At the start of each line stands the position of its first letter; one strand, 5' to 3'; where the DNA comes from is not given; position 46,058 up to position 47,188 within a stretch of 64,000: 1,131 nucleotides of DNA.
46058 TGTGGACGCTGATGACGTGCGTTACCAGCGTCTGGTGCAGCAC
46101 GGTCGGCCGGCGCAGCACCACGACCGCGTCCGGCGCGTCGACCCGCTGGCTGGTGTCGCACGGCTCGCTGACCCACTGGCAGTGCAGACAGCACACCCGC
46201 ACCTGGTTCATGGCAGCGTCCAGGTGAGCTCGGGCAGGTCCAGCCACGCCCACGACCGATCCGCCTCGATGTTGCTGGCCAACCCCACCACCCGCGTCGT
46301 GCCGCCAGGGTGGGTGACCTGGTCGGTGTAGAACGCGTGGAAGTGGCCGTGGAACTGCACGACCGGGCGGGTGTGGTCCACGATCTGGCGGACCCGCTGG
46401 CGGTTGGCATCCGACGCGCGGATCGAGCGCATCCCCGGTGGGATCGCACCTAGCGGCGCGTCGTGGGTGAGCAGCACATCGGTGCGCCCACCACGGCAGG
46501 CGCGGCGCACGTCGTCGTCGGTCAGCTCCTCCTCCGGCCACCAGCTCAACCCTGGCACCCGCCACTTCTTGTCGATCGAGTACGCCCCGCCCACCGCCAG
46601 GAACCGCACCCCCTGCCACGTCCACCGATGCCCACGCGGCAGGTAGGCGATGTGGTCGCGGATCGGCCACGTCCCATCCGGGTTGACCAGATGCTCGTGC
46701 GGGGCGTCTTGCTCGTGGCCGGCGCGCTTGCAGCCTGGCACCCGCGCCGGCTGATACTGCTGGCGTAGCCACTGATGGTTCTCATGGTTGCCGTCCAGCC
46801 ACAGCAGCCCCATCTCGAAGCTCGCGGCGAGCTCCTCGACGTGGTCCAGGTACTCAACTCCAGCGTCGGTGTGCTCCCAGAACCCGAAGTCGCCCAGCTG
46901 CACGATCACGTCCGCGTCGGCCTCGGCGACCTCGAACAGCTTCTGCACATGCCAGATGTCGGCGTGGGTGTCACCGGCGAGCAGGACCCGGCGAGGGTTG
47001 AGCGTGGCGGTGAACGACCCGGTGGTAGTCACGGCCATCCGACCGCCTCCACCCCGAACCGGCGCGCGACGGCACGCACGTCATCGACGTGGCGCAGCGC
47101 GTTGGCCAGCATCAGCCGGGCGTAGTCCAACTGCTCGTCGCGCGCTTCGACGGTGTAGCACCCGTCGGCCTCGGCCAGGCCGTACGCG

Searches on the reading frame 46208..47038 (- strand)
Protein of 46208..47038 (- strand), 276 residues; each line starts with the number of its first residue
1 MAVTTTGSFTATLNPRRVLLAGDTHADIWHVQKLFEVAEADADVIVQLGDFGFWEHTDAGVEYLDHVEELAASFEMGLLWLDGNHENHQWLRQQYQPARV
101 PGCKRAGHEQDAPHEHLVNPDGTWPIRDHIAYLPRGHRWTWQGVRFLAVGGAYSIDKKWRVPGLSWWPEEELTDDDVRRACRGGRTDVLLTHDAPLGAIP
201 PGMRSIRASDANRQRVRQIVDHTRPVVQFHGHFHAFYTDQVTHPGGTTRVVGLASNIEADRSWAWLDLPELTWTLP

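Call 67: search_protein_families(library=phrogs, max_evalue=0.001, proteins=[window:46208-47038:-])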
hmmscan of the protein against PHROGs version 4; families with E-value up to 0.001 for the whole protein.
window:46208-47038:- (276 aa): 1 family
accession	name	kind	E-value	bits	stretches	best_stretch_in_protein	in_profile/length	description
phrog_1649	-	other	3.7e-48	164.8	1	7-260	27-278/308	metallo-phosphoesterase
